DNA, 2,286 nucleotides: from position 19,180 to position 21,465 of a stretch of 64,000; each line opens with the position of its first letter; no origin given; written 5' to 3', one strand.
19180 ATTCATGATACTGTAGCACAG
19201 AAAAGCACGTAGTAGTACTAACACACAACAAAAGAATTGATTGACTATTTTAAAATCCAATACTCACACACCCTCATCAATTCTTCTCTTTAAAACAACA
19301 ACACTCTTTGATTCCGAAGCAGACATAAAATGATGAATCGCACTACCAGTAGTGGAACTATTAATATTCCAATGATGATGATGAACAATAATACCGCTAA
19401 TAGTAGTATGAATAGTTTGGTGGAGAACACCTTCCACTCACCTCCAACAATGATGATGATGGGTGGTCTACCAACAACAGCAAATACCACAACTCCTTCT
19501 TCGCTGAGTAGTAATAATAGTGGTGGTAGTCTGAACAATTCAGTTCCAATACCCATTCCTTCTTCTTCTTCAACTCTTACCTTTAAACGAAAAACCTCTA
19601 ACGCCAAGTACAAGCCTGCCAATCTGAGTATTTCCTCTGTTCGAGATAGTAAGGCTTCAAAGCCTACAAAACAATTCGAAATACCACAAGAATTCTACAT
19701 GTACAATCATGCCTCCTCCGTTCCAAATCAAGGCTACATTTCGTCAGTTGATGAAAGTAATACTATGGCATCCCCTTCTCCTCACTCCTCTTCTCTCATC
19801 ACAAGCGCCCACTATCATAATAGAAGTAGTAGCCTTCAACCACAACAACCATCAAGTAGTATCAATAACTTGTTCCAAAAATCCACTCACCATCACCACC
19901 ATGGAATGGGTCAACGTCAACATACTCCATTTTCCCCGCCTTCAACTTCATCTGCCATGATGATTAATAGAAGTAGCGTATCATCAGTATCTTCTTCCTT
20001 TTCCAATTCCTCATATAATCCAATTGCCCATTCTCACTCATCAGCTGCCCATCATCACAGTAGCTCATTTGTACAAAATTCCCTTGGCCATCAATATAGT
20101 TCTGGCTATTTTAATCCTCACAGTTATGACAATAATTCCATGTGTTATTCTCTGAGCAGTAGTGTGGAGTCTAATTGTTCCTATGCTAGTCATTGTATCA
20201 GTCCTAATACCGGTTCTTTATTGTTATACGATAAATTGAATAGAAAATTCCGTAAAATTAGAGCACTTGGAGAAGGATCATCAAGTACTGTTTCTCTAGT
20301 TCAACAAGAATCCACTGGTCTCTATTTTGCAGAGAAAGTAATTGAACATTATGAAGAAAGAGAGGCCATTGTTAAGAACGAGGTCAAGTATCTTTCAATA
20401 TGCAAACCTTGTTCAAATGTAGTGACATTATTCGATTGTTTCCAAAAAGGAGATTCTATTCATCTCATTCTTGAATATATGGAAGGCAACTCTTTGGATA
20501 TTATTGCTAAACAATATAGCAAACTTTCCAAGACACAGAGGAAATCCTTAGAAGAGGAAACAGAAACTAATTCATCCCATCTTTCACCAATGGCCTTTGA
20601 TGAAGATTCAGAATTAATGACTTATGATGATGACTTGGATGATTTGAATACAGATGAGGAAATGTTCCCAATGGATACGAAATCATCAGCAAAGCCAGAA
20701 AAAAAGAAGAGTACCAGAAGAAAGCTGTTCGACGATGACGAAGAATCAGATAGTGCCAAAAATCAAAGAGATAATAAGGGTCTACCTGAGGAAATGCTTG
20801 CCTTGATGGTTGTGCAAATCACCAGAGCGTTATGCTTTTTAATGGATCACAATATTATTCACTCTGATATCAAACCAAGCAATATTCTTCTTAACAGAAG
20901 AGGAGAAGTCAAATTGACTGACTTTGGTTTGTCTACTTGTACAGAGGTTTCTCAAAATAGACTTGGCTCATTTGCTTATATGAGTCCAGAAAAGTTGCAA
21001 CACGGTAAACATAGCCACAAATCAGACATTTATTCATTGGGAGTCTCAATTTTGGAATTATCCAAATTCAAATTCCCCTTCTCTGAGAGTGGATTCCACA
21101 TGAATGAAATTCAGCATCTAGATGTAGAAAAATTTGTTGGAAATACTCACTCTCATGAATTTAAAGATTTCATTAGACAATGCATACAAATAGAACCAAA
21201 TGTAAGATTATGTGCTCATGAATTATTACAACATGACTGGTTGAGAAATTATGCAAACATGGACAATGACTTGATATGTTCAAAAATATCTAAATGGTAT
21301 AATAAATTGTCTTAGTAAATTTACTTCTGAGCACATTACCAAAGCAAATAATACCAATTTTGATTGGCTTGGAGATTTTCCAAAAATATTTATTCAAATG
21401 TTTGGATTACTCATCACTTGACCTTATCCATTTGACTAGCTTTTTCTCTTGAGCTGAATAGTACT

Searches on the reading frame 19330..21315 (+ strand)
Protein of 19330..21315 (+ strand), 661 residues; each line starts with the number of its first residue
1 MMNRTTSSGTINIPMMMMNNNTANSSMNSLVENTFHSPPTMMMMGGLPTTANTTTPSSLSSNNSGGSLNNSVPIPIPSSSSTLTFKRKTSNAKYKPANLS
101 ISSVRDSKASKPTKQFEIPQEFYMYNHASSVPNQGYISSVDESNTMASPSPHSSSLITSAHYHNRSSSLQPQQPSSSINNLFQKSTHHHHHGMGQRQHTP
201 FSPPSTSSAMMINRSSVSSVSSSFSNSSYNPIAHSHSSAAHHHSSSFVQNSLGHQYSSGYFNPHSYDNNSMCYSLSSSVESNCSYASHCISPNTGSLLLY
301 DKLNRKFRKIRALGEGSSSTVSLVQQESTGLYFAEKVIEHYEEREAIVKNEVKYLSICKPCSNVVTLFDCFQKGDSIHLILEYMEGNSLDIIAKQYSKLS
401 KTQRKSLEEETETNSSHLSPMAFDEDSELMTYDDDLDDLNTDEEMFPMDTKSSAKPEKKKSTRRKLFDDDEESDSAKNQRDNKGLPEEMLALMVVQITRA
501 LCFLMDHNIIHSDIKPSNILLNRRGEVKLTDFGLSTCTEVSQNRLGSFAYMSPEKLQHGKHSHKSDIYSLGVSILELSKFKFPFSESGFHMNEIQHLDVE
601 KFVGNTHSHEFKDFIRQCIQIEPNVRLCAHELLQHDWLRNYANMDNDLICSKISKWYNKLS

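Call 6: search_protein_families(library=pfam, proteins=[window:19330-21315:+], max_evalue=0.001)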
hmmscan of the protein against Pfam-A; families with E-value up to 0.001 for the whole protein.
window:19330-21315:+ (661 aa): 5 families
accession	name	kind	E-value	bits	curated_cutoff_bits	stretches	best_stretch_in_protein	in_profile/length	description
PF00069.31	Pkinase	-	2.1e-52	178.6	31.7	2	480-638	90-263/263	Protein kinase domain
PF07714.23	PK_Tyr_Ser-Thr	-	3.9e-27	95.6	23.1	1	310-633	4-255/258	Protein tyrosine and serine/threonine kinase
PF14531.12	Kinase-like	-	7.7e-07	29.1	25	1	482-587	139-254/289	Kinase-like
PF17667.7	Pkinase_fungal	-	0.00018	20.8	24.1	1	452-569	252-378/387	Fungal protein kinase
PF03109.22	ABC1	-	0.00022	20.9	22.9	1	501-536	180-215/244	ABC1 atypical kinase-like domain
